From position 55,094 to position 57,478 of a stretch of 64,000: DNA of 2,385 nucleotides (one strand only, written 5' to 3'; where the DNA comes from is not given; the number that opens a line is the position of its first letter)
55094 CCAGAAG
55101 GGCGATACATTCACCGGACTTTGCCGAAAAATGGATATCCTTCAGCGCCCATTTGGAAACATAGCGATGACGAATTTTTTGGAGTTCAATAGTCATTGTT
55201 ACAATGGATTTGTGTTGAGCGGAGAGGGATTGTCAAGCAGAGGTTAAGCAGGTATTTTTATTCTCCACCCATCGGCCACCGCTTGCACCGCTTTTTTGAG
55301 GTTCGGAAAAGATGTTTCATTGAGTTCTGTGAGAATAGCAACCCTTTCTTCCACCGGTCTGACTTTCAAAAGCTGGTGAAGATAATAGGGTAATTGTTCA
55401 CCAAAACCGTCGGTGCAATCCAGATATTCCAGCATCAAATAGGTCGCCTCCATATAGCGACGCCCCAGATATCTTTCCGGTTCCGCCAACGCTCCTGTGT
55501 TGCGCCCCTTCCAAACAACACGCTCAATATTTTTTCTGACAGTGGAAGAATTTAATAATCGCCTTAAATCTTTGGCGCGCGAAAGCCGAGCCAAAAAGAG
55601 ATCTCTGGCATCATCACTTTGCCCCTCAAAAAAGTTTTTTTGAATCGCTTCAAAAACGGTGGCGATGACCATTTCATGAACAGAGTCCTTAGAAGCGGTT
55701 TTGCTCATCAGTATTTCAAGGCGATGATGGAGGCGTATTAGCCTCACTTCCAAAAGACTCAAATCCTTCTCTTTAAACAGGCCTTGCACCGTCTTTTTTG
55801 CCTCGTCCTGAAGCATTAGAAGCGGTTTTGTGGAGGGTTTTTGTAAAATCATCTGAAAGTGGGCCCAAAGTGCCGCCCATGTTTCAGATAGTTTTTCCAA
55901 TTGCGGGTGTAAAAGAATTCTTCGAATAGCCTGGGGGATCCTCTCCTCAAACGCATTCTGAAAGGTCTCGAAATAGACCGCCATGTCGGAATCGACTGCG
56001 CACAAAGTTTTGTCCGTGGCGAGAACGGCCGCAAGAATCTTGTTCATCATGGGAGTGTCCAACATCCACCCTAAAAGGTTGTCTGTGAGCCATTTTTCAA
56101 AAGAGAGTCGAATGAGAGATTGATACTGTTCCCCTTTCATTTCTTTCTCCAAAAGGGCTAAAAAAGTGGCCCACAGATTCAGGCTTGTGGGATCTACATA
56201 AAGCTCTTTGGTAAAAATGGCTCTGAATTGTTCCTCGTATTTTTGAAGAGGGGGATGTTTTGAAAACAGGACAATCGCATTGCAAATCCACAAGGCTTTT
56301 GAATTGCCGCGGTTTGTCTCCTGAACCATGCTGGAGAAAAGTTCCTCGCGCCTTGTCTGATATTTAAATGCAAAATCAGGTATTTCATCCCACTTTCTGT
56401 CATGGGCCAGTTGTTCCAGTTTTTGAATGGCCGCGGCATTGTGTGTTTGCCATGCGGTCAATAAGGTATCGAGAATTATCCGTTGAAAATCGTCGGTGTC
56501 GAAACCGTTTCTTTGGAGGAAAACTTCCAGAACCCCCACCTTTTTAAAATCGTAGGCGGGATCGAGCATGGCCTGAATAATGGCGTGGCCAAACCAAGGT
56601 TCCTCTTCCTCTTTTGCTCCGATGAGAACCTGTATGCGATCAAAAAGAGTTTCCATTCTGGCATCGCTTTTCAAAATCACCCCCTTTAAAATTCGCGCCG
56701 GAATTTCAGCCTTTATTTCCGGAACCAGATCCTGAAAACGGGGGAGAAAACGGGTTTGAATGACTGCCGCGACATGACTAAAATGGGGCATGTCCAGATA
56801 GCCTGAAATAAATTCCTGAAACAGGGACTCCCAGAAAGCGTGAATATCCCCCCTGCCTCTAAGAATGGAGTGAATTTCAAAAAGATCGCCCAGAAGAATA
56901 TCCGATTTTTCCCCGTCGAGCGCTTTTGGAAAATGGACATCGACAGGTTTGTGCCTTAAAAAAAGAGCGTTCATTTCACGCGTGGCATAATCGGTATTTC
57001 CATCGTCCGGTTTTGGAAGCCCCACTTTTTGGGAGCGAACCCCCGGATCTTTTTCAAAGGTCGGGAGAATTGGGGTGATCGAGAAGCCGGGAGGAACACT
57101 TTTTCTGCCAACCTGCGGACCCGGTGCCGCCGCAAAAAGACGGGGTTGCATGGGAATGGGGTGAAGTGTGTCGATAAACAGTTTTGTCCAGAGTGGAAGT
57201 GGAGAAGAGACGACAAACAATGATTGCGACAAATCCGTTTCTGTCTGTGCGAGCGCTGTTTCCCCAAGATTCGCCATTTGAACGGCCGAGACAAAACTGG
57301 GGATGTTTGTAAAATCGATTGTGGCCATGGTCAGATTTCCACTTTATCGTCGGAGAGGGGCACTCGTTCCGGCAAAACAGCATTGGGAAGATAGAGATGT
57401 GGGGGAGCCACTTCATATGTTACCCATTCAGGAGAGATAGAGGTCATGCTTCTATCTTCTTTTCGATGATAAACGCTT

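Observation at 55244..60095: Orphan four-gene cluster (three unknown proteins plus a divergent PP2C-like protein) directly upstream of ccmA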

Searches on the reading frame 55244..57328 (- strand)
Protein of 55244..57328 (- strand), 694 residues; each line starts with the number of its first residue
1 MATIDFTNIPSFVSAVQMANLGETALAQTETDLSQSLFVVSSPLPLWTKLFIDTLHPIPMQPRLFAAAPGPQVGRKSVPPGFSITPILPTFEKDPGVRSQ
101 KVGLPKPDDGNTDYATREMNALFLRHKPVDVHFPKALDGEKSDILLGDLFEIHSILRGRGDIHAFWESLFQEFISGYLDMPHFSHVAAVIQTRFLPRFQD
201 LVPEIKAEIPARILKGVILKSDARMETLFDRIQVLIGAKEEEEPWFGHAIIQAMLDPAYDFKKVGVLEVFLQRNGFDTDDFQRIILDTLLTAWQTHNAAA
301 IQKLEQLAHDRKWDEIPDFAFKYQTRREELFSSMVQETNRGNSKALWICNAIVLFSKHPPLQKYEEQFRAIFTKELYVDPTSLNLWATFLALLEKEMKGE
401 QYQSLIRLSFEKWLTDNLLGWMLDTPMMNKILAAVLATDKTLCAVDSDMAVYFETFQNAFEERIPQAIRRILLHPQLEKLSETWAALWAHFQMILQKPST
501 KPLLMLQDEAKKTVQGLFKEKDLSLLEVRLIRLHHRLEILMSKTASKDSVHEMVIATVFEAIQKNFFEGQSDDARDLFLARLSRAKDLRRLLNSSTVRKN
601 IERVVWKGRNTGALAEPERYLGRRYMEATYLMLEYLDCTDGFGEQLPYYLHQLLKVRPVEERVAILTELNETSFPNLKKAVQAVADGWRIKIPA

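Call 3: search_protein_families(library=pfam, proteins=[window:55244-57328:-], max_evalue=1)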
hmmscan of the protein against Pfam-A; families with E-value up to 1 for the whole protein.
window:55244-57328:- (694 aa): 1 family
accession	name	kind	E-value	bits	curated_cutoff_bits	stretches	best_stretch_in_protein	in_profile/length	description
PF13309.12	HTH_22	-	0.18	12.3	29.6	1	660-686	23-49/63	HTH domain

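Call 4: search_protein_families(library=ncbifam, proteins=[window:55244-57328:-], max_evalue=1)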
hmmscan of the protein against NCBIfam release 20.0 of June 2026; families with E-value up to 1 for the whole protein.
window:55244-57328:- (694 aa): 0 families

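Call 5: search_protein_families(library=padloc, proteins=[window:55244-57328:-], max_evalue=1)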
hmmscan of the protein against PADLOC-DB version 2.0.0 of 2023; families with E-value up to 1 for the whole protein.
window:55244-57328:- (694 aa): 0 families

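Call 6: find_homologous_proteins(query=window:55244-57328:-)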
Query window:55244-57328:- (694 aa): 1 proteins with E <= 0.001 among 8000 candidates.
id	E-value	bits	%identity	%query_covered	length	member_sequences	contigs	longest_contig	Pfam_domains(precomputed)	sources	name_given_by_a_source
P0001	0.0e+0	1576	100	100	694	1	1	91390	-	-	-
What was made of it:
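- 55244..57328 (-): p694: cytoplasmic protein with a disordered N-terminal ~100 residues, followed by an all-alpha body of ~30 helices (residues ~114-687). It belongs to a very small unnamed family. The word-indexed search found only itself (call 6).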

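Call 8: find_encoding_contigs(protein=P0001, flank=10000, max_places=6)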
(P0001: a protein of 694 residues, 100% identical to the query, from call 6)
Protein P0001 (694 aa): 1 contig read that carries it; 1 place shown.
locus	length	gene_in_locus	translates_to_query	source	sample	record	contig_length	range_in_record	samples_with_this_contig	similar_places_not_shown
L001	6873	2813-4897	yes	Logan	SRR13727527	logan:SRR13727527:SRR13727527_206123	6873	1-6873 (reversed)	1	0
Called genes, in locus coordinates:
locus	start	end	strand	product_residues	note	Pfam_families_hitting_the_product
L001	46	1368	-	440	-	-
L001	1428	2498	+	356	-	-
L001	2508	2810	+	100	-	-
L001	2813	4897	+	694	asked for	-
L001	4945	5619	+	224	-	PF00005:ABC_tran, PF13304:AAA_21 (faint)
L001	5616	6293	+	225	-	PF01061:ABC2_membrane, PF03379:CcmB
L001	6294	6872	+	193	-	?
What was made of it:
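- Checked: CcmA and CcmB identity is supported by ABC_tran and CcmB Pfam hits on the same genes (call 8).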

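Call 9: find_related_loci(query=window:55244-57328:-, collection=genome_contigs, flank=10000)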
Query window:55244-57328:- (694 aa) in genome_contigs; peptide patterns used: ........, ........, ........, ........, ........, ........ (x = any residue, [..] = any of these).
33 stretches matched a pattern, but none encodes a relative of the query by tblastn (E <= 1e-3).
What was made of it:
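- Tried and rejected: No relatives (call 9).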

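Call 18: search_solved_structures(query=window:55244-57328:-, max_evalue=10)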
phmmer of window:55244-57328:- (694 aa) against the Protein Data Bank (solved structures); distinct sequences matched with E-value up to 10: 1.
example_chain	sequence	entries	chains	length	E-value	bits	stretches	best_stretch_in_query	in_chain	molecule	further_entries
9d94_Ha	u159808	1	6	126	0.3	12.5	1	590-626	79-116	Head-to-tail stopper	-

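Call 29: predict_structure(protein=window:55244-57328:-)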
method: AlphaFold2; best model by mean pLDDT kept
length: 694 residues; sequences in the alignment: 1
mean_pLDDT: 45.2   pTM: 0.27
mean pLDDT of the five models: 45.2, 39.5, 35.6, 35.2, 33.4
residues with pLDDT >= 90: 0; 70-90: 32; 50-70: 202; < 50: 460
segments of 3 or more residues with pLDDT < 50: 1-144, 146-160, 200-206, 330-362, 364-507, 521-558, 568-570, 572-574, 583-588, 590-625, 630-642
pLDDT, mean of each block of 10 residues (from residue 1): 30 34 31 24 29 30 24 27 24 28 35 36 36 44 46 42 54 55 54 52 49 56 55 56 53 52 55 60 66 54 65 68 58 39 38 43 46 36 43 43 38 38 37 34 30 35 36 33 35 35 45 53 44 45 40 48 50 50 49 47 42 38 47 44 57 67 71 65 83 70
secondary structure, 60 per line:
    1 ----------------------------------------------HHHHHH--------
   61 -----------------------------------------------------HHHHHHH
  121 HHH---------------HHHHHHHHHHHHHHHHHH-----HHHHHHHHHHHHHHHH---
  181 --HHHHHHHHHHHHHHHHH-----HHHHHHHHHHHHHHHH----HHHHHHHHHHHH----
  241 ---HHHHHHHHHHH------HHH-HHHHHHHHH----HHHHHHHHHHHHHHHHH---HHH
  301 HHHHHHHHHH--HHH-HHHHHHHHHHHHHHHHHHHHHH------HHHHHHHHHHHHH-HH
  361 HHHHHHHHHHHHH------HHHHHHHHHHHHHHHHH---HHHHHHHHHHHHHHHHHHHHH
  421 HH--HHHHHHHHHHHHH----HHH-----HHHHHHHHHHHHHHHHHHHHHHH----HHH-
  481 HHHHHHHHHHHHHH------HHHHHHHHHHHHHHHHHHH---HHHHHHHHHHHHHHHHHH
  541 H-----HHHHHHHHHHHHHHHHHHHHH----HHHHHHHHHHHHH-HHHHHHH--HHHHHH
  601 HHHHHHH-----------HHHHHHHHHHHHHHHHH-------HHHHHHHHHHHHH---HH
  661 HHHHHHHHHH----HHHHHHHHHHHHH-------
elements in order (helices of 4 or more, strands of 3 or more residues): H47-52 H114-123 H139-156 H162-177 H183-199 H205-220 H225-236 H244-254 H265-273 H278-294 H298-310 H317-338 H345-357 H359-373 H380-396 H400-422 H425-437 H450-472 H481-494 H501-519 H523-541 H547-567 H572-584 H586-592 H595-607 H619-635 H643-655 H659-670 H675-687

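Call 31: search_protein_families(library=phrogs, proteins=[window:55244-57328:-], max_evalue=1)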
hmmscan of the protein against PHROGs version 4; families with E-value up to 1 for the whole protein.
window:55244-57328:- (694 aa): 1 family
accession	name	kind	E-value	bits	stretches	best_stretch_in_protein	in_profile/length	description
phrog_12221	-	unknown function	0.57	11.3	0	161-179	11-29/32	-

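Call 36: search_protein_representatives(protein=window:55244-57328:-)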
Query: 694 residues. Proteins with E-value up to 0.001 (for the whole library): 5; up to 1e-10: 4; up to 1e-30: 1. The best 5 are listed.
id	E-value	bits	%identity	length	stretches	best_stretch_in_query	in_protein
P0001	0.0e+00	1575.8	100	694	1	1-694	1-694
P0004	6.9e-23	97.3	26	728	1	108-686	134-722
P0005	1.0e-13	67.0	26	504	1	252-692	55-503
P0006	5.4e-12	61.3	30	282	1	253-487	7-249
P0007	3.5e-04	35.5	37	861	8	379-413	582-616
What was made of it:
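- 55244..57328 (-): Full HMMER found P0004 (E 7e-23, 26% identity, covering 108-686), P0005 and P0006 (call 36).
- The word-indexed search demonstrably missed the 26%-identity relatives of p694 (calls 6 and 36), and p102 was never searched against the large databases.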

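Call 37: find_encoding_contigs(protein=P0004, flank=10000)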
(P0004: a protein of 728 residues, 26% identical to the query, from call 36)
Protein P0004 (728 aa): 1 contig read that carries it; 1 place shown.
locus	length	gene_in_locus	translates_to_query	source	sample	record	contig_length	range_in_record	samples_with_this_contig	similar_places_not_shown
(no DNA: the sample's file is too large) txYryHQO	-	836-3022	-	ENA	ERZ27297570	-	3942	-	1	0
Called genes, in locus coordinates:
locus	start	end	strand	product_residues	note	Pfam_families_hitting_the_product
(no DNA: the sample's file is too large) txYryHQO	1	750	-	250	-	?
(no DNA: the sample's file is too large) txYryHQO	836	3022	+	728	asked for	-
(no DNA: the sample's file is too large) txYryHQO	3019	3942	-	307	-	?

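Call 39: find_encoding_contigs(protein=P0005, flank=10000)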
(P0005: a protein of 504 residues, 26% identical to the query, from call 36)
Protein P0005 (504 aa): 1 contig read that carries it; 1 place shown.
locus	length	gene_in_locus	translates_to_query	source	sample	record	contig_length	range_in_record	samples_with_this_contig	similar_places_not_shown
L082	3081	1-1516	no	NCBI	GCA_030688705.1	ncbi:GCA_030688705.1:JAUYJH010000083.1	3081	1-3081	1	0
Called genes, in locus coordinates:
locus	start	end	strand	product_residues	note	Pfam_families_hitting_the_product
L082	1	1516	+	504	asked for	?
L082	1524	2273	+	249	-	PF01988:VIT1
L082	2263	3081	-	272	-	PF10996:Beta-Casp, PF07521:RMMBL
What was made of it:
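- In L082 the p694-like gene is followed by VIT1 (call 39).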

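Call 40: find_encoding_contigs(protein=P0006, flank=10000)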
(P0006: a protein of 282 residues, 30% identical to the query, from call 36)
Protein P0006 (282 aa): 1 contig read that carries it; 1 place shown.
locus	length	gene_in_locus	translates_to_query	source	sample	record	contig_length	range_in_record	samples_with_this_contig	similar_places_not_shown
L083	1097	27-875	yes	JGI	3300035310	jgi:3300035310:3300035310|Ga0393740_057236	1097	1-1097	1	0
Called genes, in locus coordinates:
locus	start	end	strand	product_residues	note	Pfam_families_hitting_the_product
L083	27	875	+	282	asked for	-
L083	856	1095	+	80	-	?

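Call 42: find_related_loci(query=A1, collection=metagenome_contigs, flank=10000)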
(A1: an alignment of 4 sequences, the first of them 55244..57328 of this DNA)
Query A1 (694 aa) in metagenome_contigs; peptide patterns used: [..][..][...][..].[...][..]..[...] (x = any residue, [..] = any of these).
208 stretches matched a pattern, but none encodes a relative of the query by tblastn (E <= 1e-3).

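Call 43: search_solved_structures(query=A1, max_evalue=10)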
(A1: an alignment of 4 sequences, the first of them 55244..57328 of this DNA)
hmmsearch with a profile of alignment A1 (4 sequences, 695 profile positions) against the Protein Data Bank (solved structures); distinct sequences matched with E-value up to 10: 7.
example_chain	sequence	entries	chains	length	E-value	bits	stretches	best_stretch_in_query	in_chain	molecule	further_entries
8yld_v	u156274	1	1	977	0.39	12.4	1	186-309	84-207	Elongation factor 3A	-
8ylr_v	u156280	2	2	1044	0.43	12.2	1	186-309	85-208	Elongation factor 3A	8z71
3fwx_A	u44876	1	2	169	0.51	12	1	502-560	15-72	Peptide deformylase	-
9qfr_A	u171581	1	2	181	0.57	11.8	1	502-560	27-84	Peptide deformylase 1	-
7b7d_EF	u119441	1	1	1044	1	11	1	186-309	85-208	Elongation factor 3A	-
2ix8_A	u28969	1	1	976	1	11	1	186-309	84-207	ELONGATION FACTOR 3A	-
2iw3_A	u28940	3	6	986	1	11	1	186-309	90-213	ELONGATION FACTOR 3A | ELONGATION FACTOR 3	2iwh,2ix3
